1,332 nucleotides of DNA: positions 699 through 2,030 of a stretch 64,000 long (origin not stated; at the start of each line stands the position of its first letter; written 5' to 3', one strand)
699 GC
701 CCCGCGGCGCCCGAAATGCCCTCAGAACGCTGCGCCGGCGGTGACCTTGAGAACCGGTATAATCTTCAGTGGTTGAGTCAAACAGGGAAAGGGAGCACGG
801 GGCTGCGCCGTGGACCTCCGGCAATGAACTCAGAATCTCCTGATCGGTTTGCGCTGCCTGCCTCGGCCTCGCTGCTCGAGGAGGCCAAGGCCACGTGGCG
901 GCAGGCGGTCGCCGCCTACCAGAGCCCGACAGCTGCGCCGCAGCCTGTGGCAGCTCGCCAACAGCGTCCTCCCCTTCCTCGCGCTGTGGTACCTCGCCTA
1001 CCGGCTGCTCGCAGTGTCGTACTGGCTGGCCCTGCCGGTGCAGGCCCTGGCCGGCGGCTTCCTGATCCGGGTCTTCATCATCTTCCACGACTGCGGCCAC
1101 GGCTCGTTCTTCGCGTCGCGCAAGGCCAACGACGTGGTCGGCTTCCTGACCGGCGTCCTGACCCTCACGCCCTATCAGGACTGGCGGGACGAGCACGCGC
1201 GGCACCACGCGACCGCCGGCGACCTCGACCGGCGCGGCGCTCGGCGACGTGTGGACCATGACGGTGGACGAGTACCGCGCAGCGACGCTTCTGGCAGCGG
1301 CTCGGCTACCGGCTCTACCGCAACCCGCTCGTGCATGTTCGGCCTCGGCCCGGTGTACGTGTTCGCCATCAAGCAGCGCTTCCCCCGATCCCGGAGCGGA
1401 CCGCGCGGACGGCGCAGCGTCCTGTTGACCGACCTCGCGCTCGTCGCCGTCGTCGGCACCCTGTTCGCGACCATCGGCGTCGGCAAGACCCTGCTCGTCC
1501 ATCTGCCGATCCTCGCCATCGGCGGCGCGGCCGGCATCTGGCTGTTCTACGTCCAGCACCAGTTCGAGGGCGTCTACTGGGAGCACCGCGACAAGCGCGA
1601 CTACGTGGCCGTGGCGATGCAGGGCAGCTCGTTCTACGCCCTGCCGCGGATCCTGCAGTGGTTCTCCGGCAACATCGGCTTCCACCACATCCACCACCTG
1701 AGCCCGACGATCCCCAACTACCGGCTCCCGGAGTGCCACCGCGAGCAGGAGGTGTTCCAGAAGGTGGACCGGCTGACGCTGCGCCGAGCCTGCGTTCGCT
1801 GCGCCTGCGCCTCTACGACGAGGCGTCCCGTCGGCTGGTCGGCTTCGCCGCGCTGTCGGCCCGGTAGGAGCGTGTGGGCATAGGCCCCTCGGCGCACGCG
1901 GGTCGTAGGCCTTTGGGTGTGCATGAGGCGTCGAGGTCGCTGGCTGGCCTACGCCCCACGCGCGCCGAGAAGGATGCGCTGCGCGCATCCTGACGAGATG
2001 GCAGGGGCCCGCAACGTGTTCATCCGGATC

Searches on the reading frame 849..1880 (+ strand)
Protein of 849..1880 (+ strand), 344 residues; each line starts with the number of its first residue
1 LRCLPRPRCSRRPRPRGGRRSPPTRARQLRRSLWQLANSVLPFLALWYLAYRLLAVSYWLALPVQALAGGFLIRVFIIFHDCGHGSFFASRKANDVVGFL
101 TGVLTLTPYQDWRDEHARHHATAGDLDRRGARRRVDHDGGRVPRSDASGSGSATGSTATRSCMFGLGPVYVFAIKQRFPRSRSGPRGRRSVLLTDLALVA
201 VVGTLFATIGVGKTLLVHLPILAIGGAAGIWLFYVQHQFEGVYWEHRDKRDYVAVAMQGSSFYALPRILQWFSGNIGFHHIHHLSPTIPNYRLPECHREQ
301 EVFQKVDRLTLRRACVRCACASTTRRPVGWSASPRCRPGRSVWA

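Call 66: search_protein_families(library=pfam, max_evalue=0.0001, proteins=[window:849-1880:+])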
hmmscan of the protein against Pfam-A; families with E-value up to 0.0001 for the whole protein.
window:849-1880:+ (344 aa): 1 family
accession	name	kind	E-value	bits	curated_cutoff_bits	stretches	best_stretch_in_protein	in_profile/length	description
PF00487.30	FA_desaturase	-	1.5e-34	120.3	29.7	1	59-300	3-239/253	Fatty acid desaturase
